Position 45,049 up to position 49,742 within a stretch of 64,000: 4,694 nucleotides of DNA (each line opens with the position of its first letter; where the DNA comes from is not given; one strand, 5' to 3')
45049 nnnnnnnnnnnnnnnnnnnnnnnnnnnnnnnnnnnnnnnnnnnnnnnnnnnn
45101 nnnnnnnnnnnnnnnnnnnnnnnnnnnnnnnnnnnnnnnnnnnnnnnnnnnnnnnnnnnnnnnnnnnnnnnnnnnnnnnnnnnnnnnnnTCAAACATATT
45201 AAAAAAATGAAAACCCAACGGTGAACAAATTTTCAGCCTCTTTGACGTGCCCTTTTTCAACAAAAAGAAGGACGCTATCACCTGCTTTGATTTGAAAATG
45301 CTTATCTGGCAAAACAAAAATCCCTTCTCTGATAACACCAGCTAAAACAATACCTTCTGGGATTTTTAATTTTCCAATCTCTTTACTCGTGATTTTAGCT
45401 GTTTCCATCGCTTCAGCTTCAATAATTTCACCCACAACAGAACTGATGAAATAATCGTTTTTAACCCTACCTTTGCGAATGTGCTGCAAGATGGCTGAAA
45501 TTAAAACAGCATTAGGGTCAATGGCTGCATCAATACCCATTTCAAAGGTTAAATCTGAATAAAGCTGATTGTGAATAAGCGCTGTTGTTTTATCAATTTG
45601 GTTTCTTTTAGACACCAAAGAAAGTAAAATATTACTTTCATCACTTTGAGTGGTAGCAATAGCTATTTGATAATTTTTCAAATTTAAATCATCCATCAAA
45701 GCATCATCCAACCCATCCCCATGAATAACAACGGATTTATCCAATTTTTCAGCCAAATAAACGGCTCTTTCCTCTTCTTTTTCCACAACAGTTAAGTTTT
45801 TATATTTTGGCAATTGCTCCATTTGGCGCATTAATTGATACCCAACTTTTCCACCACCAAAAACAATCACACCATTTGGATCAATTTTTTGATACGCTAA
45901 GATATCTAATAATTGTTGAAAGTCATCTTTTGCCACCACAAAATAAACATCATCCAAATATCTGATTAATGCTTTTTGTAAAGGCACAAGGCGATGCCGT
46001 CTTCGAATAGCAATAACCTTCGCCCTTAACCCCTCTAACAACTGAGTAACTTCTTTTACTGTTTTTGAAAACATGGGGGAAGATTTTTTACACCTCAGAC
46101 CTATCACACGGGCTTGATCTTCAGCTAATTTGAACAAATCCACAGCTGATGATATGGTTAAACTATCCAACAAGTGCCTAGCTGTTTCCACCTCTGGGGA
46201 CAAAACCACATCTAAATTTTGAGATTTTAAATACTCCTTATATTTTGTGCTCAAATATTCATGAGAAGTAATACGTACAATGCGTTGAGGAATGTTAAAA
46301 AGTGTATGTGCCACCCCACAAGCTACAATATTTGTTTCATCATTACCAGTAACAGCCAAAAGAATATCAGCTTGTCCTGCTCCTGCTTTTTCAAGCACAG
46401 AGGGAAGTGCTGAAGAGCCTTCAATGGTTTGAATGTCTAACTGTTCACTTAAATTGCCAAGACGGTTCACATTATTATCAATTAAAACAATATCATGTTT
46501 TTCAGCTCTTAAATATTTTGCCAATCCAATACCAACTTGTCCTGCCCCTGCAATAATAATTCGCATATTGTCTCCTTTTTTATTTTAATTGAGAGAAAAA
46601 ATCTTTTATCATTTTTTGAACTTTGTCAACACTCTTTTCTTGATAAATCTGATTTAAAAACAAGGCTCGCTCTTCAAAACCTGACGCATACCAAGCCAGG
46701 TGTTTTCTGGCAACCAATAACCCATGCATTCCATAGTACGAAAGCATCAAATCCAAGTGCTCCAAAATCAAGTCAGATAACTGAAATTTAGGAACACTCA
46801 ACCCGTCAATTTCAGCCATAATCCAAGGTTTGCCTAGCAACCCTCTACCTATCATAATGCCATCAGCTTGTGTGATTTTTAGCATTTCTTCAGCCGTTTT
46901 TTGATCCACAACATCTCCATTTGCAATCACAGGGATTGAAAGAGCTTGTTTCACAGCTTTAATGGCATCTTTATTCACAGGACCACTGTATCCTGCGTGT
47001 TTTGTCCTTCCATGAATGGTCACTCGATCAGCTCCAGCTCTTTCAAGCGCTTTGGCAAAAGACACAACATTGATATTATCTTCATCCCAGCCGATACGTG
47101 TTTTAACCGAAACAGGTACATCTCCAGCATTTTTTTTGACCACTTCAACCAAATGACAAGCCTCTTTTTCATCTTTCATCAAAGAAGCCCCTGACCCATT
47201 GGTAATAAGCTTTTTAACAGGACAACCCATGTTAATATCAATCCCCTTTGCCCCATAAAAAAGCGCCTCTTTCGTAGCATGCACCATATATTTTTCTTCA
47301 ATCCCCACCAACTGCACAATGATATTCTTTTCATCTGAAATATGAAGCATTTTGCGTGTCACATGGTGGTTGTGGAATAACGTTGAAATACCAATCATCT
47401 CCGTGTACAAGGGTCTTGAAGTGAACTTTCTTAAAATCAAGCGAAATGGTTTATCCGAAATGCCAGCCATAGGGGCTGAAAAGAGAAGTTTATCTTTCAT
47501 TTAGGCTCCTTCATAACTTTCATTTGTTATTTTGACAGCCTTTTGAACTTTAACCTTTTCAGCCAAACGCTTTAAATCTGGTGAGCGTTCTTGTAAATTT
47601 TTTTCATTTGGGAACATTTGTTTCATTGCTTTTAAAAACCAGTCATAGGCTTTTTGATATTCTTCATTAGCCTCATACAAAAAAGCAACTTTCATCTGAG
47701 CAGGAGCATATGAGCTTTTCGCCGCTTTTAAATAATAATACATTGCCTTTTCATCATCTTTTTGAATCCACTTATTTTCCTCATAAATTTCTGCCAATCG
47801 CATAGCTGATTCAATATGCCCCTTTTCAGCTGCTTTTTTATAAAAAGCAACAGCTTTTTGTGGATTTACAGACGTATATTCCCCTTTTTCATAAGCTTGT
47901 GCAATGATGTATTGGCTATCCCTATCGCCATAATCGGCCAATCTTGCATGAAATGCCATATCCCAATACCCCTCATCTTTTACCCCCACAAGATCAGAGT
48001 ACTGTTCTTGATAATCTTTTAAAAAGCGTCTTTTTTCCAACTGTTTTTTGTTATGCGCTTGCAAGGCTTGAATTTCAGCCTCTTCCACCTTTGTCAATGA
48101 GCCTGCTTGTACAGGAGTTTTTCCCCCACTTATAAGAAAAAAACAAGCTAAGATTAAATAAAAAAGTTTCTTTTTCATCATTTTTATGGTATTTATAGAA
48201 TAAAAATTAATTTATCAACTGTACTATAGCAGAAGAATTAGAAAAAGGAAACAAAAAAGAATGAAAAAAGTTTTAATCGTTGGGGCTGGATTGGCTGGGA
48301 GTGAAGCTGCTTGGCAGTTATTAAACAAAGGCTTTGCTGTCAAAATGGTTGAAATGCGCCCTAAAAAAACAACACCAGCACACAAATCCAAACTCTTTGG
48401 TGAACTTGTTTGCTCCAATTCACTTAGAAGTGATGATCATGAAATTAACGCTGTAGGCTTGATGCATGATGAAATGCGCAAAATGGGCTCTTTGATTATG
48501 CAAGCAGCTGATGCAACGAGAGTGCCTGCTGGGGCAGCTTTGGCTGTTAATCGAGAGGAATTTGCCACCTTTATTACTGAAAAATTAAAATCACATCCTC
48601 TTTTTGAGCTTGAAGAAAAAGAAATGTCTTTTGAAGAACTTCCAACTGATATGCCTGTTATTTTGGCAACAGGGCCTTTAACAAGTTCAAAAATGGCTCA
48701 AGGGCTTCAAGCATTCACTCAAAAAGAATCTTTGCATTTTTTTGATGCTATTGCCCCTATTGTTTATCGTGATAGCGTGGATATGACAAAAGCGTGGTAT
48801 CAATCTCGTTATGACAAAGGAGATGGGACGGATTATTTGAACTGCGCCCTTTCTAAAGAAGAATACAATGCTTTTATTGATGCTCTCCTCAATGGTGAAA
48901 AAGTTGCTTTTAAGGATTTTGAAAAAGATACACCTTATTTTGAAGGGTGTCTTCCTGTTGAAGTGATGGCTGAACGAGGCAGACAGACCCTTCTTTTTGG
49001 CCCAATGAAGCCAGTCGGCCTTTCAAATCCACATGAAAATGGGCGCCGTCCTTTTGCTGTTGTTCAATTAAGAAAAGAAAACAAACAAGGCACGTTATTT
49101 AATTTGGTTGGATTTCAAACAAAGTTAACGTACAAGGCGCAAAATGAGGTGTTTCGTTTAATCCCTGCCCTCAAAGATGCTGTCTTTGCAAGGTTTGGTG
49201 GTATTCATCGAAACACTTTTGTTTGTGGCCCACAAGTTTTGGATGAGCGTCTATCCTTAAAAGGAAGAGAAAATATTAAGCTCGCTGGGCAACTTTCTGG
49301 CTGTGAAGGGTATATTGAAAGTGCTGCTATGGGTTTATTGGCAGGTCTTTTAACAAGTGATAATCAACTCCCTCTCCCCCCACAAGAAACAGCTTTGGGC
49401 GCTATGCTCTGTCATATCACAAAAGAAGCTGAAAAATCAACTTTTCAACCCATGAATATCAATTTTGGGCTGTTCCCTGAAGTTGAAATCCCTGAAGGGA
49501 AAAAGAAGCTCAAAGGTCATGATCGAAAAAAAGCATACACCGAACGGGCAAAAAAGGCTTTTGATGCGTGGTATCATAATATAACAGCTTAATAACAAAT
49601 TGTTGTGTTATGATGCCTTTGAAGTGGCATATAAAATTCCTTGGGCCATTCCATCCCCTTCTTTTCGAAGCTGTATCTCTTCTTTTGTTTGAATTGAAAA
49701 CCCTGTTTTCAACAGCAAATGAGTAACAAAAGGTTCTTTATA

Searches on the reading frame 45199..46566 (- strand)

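Call 65: search_protein_families(library=pfam, max_evalue=1e-8, proteins=[window:45199-46566:-])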
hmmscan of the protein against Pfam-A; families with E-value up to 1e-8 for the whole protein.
window:45199-46566:- (455 aa): 2 families
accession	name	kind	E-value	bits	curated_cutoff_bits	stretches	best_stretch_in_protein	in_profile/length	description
PF02254.24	TrkA_N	-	4.4e-46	156.4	23.8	2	3-124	1-116/116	TrkA-N domain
PF02080.26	TrkA_C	-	3.3e-15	56.2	27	1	384-448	4-70/71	TrkA-C domain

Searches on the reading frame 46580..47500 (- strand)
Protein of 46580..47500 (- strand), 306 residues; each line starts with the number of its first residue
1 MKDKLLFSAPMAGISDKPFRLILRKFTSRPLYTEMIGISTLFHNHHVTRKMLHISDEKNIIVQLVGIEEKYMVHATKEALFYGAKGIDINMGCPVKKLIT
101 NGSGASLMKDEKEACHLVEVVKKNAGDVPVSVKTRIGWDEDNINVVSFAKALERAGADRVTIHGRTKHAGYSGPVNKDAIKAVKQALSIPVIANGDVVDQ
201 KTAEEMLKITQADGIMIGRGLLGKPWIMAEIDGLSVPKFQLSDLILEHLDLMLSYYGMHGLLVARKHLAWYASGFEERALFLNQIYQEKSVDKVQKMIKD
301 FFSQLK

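Call 65: search_protein_families(library=pfam, max_evalue=1e-8, proteins=[window:46580-47500:-])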
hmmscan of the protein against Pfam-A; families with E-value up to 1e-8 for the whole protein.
window:46580-47500:- (306 aa): 1 family
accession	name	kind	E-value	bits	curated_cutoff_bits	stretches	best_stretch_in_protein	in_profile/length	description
PF01207.24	Dus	-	1.9e-80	270.7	20.4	1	9-298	3-302/311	Dihydrouridine synthase (Dus)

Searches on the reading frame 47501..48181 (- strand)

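Call 65: search_protein_families(library=pfam, max_evalue=1e-8, proteins=[window:47501-48181:-])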
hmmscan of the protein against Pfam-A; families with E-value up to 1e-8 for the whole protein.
window:47501-48181:- (226 aa): 1 family
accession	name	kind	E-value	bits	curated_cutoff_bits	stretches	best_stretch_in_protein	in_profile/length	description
PF08238.18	Sel1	-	1.7e-14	54.1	30.7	0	88-122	2-36/36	Sel1 repeat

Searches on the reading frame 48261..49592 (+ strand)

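Call 65: search_protein_families(library=pfam, max_evalue=1e-8, proteins=[window:48261-49592:+])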
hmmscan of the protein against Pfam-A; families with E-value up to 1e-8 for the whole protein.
window:48261-49592:+ (443 aa): 1 family
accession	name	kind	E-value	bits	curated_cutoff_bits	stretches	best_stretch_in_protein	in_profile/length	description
PF01134.28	GIDA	-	1.3e-87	294.8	22.1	1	3-363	1-381/391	Glucose inhibited division protein A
